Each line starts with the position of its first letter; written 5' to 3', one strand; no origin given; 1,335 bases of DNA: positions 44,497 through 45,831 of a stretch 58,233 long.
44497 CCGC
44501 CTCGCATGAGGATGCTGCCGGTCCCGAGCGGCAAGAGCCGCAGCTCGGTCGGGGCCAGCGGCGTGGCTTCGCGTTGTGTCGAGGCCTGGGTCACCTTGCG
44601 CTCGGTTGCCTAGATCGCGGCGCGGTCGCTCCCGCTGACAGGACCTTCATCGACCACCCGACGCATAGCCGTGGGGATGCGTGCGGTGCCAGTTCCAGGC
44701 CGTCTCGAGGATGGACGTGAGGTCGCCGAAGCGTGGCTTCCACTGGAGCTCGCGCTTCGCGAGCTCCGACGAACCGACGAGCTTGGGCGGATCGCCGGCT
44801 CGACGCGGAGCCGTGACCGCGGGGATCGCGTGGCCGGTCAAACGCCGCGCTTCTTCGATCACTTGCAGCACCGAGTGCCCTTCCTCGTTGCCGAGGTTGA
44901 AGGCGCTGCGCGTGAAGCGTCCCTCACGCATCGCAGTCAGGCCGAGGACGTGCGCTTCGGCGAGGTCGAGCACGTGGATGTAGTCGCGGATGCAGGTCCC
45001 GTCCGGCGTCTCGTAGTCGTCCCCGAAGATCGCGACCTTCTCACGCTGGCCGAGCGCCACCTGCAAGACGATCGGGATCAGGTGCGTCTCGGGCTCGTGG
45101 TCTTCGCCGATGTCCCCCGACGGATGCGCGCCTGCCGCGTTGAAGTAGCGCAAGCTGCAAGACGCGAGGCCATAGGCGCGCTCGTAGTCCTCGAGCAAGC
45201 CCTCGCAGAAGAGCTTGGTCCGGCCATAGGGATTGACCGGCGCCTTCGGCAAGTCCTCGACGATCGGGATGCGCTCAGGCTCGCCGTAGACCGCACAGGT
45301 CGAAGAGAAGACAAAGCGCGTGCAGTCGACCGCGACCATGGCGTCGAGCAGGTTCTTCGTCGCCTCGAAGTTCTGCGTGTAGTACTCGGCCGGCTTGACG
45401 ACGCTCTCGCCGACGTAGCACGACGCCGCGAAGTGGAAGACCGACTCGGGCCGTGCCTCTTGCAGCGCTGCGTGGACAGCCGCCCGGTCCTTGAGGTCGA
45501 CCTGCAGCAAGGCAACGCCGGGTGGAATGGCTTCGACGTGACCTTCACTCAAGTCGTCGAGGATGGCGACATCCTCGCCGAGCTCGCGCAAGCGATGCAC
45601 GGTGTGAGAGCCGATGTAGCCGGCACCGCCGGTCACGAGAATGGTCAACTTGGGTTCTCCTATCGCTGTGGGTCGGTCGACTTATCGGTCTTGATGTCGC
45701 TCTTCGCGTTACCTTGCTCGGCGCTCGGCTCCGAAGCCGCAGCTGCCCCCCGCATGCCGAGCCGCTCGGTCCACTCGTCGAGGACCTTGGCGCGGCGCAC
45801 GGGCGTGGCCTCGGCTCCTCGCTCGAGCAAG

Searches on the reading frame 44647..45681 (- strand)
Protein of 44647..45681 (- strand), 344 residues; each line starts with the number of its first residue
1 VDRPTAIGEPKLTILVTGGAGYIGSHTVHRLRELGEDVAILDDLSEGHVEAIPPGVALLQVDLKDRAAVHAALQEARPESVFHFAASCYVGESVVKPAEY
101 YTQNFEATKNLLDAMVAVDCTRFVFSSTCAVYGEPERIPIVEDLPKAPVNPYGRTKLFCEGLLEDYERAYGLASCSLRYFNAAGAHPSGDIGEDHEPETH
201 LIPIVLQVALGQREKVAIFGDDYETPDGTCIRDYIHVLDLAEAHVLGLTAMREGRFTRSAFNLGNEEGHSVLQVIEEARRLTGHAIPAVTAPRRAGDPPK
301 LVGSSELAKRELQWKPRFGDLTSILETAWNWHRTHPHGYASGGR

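Call 12: search_protein_families(library=pfam, proteins=[window:44647-45681:-], max_evalue=0.01)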
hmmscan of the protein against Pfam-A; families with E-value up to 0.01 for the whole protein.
window:44647-45681:- (344 aa): 9 families
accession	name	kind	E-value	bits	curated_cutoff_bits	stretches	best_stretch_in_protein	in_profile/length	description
PF01370.27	Epimerase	-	9.2e-59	199.2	20.9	1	14-264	1-240/240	NAD dependent epimerase/dehydratase family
PF16363.11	GDP_Man_Dehyd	-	5.7e-54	184.2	27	1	15-318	1-323/332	GDP-mannose 4,6 dehydratase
PF04321.23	RmlD_sub_bind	-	5.6e-15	55.6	27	1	13-166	2-139/287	RmlD substrate binding domain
PF01073.25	3Beta_HSD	-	2.3e-14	53.5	22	1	15-165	1-159/280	3-beta hydroxysteroid dehydrogenase/isomerase family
PF02719.21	Polysacc_synt_2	-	1.9e-10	40.9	20.2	1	14-184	1-173/293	Polysaccharide biosynthesis protein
PF05368.20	NmrA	-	3.4e-08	33.9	27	1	11-129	2-108/298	NmrA-like family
PF13460.12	NAD_binding_10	-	1.6e-07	31.9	27.2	1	18-137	1-108/184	NAD(P)H-binding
PF07993.18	NAD_binding_4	-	0.0002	21.1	20.1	0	80-184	91-209/258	Male sterility protein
PF00106.31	adh_short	-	0.00079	19.4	26.6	1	13-77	2-72/195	short chain dehydrogenase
